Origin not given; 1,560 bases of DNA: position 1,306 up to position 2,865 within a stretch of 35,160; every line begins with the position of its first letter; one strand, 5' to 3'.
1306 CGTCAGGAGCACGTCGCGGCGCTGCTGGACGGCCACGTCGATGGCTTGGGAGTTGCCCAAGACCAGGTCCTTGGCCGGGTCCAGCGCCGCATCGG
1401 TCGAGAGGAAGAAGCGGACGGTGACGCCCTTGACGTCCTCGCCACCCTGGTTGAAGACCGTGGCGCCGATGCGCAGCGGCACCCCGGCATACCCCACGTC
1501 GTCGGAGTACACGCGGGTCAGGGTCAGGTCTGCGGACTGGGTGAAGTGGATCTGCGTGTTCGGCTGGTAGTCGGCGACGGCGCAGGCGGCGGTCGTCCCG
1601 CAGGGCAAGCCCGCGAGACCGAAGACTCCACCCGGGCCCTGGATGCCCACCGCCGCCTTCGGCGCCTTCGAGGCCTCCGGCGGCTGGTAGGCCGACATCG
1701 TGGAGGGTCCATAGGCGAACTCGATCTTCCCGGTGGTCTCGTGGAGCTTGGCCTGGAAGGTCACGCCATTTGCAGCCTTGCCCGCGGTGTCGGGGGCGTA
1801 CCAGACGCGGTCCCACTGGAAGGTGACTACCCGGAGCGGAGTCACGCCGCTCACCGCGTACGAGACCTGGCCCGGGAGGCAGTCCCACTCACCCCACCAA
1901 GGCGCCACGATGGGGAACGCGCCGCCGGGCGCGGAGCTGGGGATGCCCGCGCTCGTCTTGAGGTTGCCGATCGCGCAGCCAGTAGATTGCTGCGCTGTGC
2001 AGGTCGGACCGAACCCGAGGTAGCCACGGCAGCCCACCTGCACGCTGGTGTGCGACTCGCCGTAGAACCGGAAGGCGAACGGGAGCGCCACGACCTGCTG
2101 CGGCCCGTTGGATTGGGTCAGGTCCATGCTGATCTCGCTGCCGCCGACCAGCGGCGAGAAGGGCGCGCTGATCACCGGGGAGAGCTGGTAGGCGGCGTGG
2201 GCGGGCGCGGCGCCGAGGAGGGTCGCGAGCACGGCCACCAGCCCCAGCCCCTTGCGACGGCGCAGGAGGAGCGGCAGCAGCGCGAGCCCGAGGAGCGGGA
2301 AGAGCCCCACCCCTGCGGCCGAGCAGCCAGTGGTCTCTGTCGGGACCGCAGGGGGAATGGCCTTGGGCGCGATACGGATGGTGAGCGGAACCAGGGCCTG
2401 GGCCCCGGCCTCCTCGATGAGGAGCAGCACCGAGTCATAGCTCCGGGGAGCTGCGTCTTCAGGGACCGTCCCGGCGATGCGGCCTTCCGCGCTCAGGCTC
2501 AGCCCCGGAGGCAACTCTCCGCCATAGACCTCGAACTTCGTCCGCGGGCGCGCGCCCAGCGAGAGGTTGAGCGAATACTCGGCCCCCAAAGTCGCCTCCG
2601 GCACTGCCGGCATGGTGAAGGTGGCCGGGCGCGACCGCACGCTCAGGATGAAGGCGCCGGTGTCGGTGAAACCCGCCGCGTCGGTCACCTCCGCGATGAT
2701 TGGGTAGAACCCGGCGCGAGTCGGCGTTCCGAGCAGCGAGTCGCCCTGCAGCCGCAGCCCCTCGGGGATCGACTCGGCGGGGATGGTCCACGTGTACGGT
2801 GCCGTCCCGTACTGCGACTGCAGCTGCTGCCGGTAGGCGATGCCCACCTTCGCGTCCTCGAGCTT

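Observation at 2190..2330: A C-terminal sorting tail sits in the middle of a giant ORF, fused in frame to a signal peptide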

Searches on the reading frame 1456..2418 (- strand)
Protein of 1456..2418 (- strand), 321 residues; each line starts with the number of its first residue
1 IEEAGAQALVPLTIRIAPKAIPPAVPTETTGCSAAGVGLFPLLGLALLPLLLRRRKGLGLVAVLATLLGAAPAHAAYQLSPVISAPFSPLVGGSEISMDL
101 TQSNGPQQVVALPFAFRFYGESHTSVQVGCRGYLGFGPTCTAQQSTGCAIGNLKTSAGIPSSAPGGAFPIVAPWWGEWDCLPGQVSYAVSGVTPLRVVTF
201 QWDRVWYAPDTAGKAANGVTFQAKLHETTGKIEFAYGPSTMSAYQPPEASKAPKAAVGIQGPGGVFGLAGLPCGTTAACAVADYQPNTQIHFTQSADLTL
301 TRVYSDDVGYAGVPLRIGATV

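Call 34: search_protein_representatives(protein=window:1456-2418:-)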
Query: 321 residues. Proteins with E-value up to 0.001 (for the whole library): 1806; up to 1e-10: 245; up to 1e-30: 15. The best 150 are listed.
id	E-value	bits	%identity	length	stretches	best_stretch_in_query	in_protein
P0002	2.3e-111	388.5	47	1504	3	2-321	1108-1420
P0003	5.2e-96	338.1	45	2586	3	2-321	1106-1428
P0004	1.3e-59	218.5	43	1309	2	2-257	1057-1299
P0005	2.8e-49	184.5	47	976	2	69-321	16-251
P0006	1.0e-44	169.5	33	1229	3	54-283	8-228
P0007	1.2e-42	162.7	33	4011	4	16-316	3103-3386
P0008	7.5e-38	146.9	31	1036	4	91-240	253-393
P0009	1.3e-35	139.6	29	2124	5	74-261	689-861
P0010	4.6e-34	134.5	38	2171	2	5-321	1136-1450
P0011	8.5e-34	133.6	30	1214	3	99-250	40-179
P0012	2.0e-33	132.4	30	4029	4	35-276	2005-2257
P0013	1.0e-32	130.1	33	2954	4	16-283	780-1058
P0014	1.6e-32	129.5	36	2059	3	24-317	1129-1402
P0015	6.5e-32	127.4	33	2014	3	60-289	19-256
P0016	1.1e-31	126.7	31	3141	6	86-236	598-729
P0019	3.9e-30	121.6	33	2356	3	5-310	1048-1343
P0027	1.7e-28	116.2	35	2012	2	62-283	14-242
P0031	1.1e-27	113.6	34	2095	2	5-315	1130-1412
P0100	1.0e-16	77.5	39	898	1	62-320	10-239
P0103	1.5e-16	77.0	34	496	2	109-270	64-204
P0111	6.1e-16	74.9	33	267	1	44-318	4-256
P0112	6.1e-16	74.9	33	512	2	46-270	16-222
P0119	2.0e-15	73.2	35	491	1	85-299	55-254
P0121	2.3e-15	73.0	37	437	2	107-263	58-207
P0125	4.2e-15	72.2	31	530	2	63-296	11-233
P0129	4.7e-15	72.0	35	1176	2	109-292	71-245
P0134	1.0e-14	71.0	33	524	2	92-264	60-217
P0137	1.8e-14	70.1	33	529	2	108-276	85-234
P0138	2.2e-14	69.8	38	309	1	62-292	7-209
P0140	2.4e-14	69.7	28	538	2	82-305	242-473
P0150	1.3e-13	67.3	27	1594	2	80-289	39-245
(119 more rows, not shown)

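Call 41: list_cluster_members(proteins=[P0002, P0003, P0007, P0012, P0014, P0019, P0027, P0031, P0005, P0150])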
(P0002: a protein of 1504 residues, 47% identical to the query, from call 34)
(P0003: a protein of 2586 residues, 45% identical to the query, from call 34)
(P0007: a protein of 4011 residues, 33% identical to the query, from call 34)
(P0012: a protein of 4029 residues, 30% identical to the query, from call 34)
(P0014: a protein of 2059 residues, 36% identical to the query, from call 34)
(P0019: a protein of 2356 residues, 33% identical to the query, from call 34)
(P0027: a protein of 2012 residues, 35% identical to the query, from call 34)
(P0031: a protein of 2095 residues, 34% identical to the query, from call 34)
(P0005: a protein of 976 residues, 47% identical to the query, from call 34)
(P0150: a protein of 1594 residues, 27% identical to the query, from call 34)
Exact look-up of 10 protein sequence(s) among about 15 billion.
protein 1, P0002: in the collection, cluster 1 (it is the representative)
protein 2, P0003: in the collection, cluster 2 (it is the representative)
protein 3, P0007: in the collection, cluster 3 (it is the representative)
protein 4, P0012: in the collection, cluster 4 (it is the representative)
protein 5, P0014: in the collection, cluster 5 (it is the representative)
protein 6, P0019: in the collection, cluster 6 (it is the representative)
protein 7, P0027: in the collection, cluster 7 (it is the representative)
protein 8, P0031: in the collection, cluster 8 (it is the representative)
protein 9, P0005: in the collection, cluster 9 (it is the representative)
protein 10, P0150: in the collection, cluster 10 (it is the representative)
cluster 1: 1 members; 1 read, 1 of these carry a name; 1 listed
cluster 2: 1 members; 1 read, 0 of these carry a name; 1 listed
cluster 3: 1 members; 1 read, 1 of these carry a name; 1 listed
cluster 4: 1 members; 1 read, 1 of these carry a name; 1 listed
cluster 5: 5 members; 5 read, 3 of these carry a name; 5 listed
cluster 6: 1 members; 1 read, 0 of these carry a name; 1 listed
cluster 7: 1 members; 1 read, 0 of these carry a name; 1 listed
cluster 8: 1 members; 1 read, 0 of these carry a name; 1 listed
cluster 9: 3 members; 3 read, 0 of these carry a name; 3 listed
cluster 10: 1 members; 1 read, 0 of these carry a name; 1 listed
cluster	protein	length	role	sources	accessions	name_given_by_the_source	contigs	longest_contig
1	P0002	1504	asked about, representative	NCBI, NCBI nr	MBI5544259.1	MAG: putative Ig domain-containing protein, partial [Deltaproteobacteria bacterium] | putative Ig domain-containing protein [Deltaproteobacteria bacterium]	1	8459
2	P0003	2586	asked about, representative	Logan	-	-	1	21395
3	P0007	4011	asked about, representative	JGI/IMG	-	MYXO-CTERM domain-containing protein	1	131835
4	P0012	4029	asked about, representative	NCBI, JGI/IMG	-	subtilase family serine protease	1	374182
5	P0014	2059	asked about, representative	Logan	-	-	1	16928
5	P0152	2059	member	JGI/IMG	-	subtilase family serine protease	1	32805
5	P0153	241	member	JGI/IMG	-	hypothetical protein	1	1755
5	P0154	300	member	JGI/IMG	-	hypothetical protein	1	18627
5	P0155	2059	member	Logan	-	-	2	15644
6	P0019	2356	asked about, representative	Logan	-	-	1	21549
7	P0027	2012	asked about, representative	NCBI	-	-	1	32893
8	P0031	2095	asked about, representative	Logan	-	-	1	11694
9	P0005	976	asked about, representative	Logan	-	-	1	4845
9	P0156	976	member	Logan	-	-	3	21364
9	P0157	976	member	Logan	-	-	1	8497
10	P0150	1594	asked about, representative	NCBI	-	-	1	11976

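Call 45: find_encoding_contigs(protein=P0005, flank=8000, max_places=3)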
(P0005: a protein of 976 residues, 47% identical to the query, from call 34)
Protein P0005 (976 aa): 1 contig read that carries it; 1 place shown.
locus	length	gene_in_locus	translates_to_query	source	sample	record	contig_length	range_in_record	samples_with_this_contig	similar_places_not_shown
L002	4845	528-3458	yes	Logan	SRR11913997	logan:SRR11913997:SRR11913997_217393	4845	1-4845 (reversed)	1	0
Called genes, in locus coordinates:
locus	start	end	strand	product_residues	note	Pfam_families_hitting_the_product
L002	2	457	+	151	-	?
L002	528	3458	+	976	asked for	PF07705:CARDB, PF05345:He_PIG (weak), PF26182:Ig_NUP210_5th (faint), PF05345:He_PIG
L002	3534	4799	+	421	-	-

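Call 57: find_encoding_contigs(protein=P0129, flank=8000, max_places=2)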
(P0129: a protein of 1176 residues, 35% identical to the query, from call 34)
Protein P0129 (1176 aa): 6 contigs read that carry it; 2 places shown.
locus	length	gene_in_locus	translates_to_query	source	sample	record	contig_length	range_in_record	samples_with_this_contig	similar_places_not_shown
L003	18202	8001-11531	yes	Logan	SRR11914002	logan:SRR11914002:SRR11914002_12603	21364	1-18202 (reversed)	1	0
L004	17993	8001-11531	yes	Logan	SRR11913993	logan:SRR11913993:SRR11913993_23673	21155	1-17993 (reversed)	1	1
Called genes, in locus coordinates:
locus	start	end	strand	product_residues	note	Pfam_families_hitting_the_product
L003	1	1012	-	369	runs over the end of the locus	-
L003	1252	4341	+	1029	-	PF07610:DUF1573 (faint), PF12371:TMEM131_like_N (faint), PF14874:PapD-like (faint), PF15780:ASH (faint), PF22066:Cep192_D8 (faint), PF22544:HYDIN_VesB_CFA65-like_Ig, PF22073:Cep192_D4 (weak), PF22544:HYDIN_VesB_CFA65-like_Ig (weak), +5 more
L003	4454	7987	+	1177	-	PF07705:CARDB (faint), PF05345:He_PIG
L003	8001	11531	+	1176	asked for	PF16116:DUF4832 (faint), PF07705:CARDB, PF05345:He_PIG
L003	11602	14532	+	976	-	PF07705:CARDB, PF05345:He_PIG, PF26182:Ig_NUP210_5th (faint), PF05345:He_PIG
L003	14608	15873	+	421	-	-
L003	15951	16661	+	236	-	-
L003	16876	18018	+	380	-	PF02771:Acyl-CoA_dh_N, PF02770:Acyl-CoA_dh_M, PF00441:Acyl-CoA_dh_1, PF08028:Acyl-CoA_dh_2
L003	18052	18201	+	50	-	?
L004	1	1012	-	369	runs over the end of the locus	-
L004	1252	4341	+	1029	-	PF07610:DUF1573 (faint), PF12371:TMEM131_like_N (faint), PF14874:PapD-like (faint), PF15780:ASH (faint), PF22066:Cep192_D8 (faint), PF22544:HYDIN_VesB_CFA65-like_Ig, PF22073:Cep192_D4 (weak), PF22544:HYDIN_VesB_CFA65-like_Ig (weak), +5 more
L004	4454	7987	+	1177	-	PF07705:CARDB (faint), PF05345:He_PIG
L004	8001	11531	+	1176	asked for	PF16116:DUF4832 (faint), PF07705:CARDB, PF05345:He_PIG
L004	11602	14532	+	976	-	PF07705:CARDB, PF05345:He_PIG, PF26182:Ig_NUP210_5th (faint), PF05345:He_PIG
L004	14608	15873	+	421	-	-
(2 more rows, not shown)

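Call 58: find_encoding_contigs(protein=P0100, flank=8000, max_places=2)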
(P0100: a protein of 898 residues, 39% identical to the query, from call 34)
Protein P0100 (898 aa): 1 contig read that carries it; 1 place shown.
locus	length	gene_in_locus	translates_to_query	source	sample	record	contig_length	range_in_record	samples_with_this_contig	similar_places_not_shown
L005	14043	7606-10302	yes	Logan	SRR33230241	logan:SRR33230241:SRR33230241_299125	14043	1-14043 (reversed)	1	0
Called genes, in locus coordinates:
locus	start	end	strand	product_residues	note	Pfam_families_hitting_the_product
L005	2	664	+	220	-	?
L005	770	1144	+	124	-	PF00072:Response_reg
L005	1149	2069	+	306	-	PF07238:PilZ (weak)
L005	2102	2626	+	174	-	PF13384:HTH_23 (faint), PF04542:Sigma70_r2, PF08281:Sigma70_r4_2, PF04545:Sigma70_r4 (weak)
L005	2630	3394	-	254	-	-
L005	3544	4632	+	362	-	PF00027:cNMP_binding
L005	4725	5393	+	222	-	PF13398:Peptidase_M50B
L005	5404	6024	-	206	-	PF00753:Lactamase_B, PF23023:Anti-Pycsar_Apyc1 (faint), PF12706:Lactamase_B_2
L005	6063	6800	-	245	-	-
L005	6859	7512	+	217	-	-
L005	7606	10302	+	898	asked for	PF07705:CARDB, PF05345:He_PIG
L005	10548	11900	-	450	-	PF06965:Na_H_antiport_1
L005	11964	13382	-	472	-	PF00672:HAMP (weak), PF00512:HisKA, PF02518:HATPase_c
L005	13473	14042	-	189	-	?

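Call 60: search_protein_families(library=pfam, proteins=[P0111, P0138, P0121, P0119, P0103, P0112, P0134, P0137, P0125, P0140], max_evalue=0.1)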
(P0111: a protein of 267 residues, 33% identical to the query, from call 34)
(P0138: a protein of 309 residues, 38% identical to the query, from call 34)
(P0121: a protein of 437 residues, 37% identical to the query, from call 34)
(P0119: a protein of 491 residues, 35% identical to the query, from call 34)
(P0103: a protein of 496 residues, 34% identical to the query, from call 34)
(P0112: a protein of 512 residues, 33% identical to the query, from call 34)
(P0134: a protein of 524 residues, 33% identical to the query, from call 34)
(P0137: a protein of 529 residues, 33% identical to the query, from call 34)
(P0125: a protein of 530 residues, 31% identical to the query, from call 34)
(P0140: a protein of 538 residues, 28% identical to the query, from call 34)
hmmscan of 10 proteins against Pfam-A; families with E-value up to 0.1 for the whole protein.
P0111 (267 aa): 0 families

P0138 (309 aa): 2 families
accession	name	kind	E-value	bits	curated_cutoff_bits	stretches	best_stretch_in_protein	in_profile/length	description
PF06119.19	NIDO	-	1.5e-05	25.5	25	1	70-132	2-59/186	Nidogen-like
PF07705.17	CARDB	-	7.9e-05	23.2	22.7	1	232-286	16-70/101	CARDB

P0121 (437 aa): 2 families
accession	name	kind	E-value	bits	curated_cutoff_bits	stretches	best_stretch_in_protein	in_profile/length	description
PF06119.19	NIDO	-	1.5e-08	35.3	25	1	76-137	2-56/186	Nidogen-like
PF17596.7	DUF5492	-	0.069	13.9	27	0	28-62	27-61/80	Family of unknown function (DUF5492)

P0119 (491 aa): 2 families
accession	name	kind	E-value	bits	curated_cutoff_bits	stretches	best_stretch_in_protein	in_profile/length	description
PF07705.17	CARDB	-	5.4e-11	43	22.7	2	273-376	16-100/101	CARDB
PF16116.10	DUF4832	-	0.00025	21.3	29.2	1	394-481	116-203/216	Domain of unknown function (DUF4832)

P0103 (496 aa): 1 family
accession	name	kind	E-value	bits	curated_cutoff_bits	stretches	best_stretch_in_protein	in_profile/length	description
PF06119.19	NIDO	-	8.3e-13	49.2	25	2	81-126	3-46/186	Nidogen-like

P0112 (512 aa): 1 family
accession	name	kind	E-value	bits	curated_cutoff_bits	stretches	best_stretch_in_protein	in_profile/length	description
PF00200.28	Disintegrin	-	2.1e-06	28.8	35.1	1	461-511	22-75/75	Disintegrin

P0134 (524 aa): 1 family
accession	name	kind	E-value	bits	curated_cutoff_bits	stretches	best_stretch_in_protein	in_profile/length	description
PF06119.19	NIDO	-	8.7e-08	32.8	25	1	151-181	79-110/186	Nidogen-like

P0137 (529 aa): 0 families

P0125 (530 aa): 2 families
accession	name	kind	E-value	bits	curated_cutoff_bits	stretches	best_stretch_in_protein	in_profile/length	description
PF06119.19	NIDO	-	1.9e-05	25.2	25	0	292-336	3-43/186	Nidogen-like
PF00404.24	Dockerin_1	-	0.043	14.5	22.9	0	457-478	2-23/57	Dockerin type I domain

P0140 (538 aa): 0 families

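Call 62: find_encoding_contigs(protein=P0012, flank=6000, max_places=2)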
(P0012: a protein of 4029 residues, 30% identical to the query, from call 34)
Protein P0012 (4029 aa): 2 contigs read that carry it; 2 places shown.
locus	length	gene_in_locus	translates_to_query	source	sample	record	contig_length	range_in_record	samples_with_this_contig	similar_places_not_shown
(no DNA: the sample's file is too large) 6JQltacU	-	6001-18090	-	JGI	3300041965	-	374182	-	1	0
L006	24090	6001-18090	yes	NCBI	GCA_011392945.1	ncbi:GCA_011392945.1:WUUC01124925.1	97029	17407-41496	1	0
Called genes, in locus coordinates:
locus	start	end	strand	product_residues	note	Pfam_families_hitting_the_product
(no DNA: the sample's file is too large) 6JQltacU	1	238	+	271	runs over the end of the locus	PF23416:DUF7107 (faint), PF00691:OmpA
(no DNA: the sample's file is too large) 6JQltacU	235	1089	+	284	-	PF13428:TPR_14 (faint), PF07719:TPR_2 (faint), PF00515:TPR_1 (faint), PF13432:TPR_16 (weak), PF14559:TPR_19, PF13174:TPR_6 (weak)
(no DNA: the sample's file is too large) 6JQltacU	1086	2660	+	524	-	PF14522:Cytochrome_C7 (faint), PF14537:Cytochrom_c3_2 (faint), PF13435:Cytochrome_C554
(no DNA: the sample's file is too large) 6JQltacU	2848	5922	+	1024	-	PF07610:DUF1573 (faint), PF12371:TMEM131_like_N (faint), PF14874:PapD-like (faint), PF22067:Cep192_D3 (faint), PF24507:Ig_CFAP65_4th (faint), PF15780:ASH, PF22544:HYDIN_VesB_CFA65-like_Ig, PF22073:Cep192_D4 (weak), +2 more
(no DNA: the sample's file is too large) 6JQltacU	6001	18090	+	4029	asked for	PF16116:DUF4832 (faint), PF07705:CARDB (weak), PF05345:He_PIG, PF05345:He_PIG (weak), PF07705:CARDB, PF05345:He_PIG, PF07705:CARDB, PF05345:He_PIG, +2 more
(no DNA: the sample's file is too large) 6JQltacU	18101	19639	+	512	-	PF22073:Cep192_D4 (faint), PF22544:HYDIN_VesB_CFA65-like_Ig (faint), PF22352:K319L-like_PKD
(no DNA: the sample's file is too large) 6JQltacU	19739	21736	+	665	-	PF07705:CARDB, PF05345:He_PIG (weak)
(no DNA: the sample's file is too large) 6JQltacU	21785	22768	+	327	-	-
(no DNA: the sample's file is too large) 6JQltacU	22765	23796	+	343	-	PF01118:Semialdhyde_dh, PF22698:Semialdhyde_dhC_1, PF02774:Semialdhyde_dhC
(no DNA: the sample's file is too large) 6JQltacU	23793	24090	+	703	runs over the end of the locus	PF01960:ArgJ, PF00696:AA_kinase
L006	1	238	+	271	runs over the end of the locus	PF23416:DUF7107 (faint), PF00691:OmpA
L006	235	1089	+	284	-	PF13428:TPR_14 (faint), PF07719:TPR_2 (faint), PF00515:TPR_1 (faint), PF13432:TPR_16 (weak), PF14559:TPR_19, PF13174:TPR_6 (weak)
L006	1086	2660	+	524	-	PF14522:Cytochrome_C7 (faint), PF14537:Cytochrom_c3_2 (faint), PF13435:Cytochrome_C554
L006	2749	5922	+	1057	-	PF07610:DUF1573 (faint), PF12371:TMEM131_like_N (faint), PF14874:PapD-like (faint), PF22067:Cep192_D3 (faint), PF24507:Ig_CFAP65_4th (faint), PF15780:ASH, PF22544:HYDIN_VesB_CFA65-like_Ig, PF22073:Cep192_D4 (weak), +2 more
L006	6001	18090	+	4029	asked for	PF16116:DUF4832 (faint), PF07705:CARDB (weak), PF05345:He_PIG, PF05345:He_PIG (weak), PF07705:CARDB, PF05345:He_PIG, PF07705:CARDB, PF05345:He_PIG, +2 more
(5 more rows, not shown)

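Call 63: find_encoding_contigs(protein=P0014, flank=6000, max_places=2)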
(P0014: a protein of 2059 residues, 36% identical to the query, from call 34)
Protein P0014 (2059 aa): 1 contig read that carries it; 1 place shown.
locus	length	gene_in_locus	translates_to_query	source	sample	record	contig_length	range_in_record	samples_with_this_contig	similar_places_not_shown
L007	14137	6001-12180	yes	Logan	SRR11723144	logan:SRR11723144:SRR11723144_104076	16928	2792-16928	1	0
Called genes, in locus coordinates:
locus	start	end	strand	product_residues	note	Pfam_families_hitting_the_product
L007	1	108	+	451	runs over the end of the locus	PF01595:CNNM, PF00571:CBS, PF03471:CorC_HlyC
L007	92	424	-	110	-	-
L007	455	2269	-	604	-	PF05192:MutS_III, PF00488:MutS_V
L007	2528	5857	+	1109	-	PF07610:DUF1573 (faint), PF15780:ASH (faint), PF22073:Cep192_D4 (faint), PF22544:HYDIN_VesB_CFA65-like_Ig (faint), PF24507:Ig_CFAP65_4th (faint)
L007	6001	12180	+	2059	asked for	PF07705:CARDB, PF05345:He_PIG, PF22352:K319L-like_PKD (faint), PF05345:He_PIG (weak), PF24908:Ig_SIBA-E_2nd (faint), PF05345:He_PIG (weak), PF07705:CARDB, PF05345:He_PIG (weak)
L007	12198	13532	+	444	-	-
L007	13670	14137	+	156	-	?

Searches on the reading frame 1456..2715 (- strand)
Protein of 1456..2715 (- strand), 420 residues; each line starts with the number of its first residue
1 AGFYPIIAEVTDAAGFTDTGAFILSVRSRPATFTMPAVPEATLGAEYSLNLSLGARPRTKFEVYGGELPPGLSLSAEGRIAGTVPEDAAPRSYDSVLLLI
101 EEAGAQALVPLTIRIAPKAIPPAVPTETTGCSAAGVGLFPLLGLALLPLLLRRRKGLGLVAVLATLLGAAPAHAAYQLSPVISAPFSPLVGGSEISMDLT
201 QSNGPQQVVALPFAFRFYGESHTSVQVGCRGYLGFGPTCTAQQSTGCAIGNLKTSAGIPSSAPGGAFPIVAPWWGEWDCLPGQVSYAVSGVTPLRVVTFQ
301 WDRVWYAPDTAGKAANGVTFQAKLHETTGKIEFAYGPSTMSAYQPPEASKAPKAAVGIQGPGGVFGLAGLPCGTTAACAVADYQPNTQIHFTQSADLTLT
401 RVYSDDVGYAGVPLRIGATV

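Call 10: find_homologous_proteins(query=window:1456-2715:-, max_evalue=0.00001)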
Query window:1456-2715:- (420 aa): 1 proteins with E <= 0.00001 among 8000 candidates.
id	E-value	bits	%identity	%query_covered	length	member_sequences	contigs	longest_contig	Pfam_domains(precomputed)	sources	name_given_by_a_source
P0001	2.6e-7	48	50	11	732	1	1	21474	PF22352.3,PF17963.8,PF05345.19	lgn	-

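Call 11: find_related_loci(query=window:1456-2715:-, collection=genome_contigs, flank=10000)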
Query window:1456-2715:- (420 aa) in genome_contigs; peptide patterns used: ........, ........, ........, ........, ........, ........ (x = any residue, [..] = any of these).
186 stretches matched a pattern; 1 encode a relative of the query (tblastn E <= 1e-3); 1 distinct loci.
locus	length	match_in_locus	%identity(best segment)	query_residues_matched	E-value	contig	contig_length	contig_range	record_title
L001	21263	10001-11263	53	2-420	1e-127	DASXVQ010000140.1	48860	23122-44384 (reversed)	MAG TPA_asm: Myxococcales bacterium isolate SMAG_U4749 k141_89400, whole genome shotgun sequence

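Call 25: find_related_loci(query=A1, collection=metagenome_contigs, flank=8000)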
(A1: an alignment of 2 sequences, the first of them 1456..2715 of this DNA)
Query A1 (420 aa) in metagenome_contigs; peptide patterns used: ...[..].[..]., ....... (x = any residue, [..] = any of these).
236 stretches matched a pattern, but none encodes a relative of the query by tblastn (E <= 1e-3).

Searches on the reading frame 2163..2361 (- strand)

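Call 7: search_protein_families(library=ncbifam, proteins=[window:2163-2361:-], max_evalue=10)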
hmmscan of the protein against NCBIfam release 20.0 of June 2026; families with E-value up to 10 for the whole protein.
window:2163-2361:- (66 aa): 6 families
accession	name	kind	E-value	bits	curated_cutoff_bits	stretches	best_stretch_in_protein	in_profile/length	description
TIGR03382.1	GC_trans_RRR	domain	0.00098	19.7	15.85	1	12-36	1-27/27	MYXO-CTERM sorting domain-containing protein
TIGR04564.1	Synergist_CTERM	domain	0.0056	16.7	22.5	1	12-37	4-27/27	Synerg-CTERM sorting domain-containing protein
NF041936.1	MXAN_0125_fam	equivalog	0.0074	16.3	65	1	9-37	142-169/169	MXAN_0125 family MYXO-CTERM protein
NF045522.1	MXAN_2561_fam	equivalog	0.034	13.6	150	1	8-37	274-303/304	MXAN_2561 family MXYO-CTERM-anchored protein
TIGR04288.2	CGP_CTERM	domain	0.054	13.9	21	1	23-36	7-20/20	CGP-CTERM sorting domain-containing protein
NF045638.1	Mrt_dep_phytase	exception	0.21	10.2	440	1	9-37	401-429/430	myxosortase-dependent phytase-like phosphatase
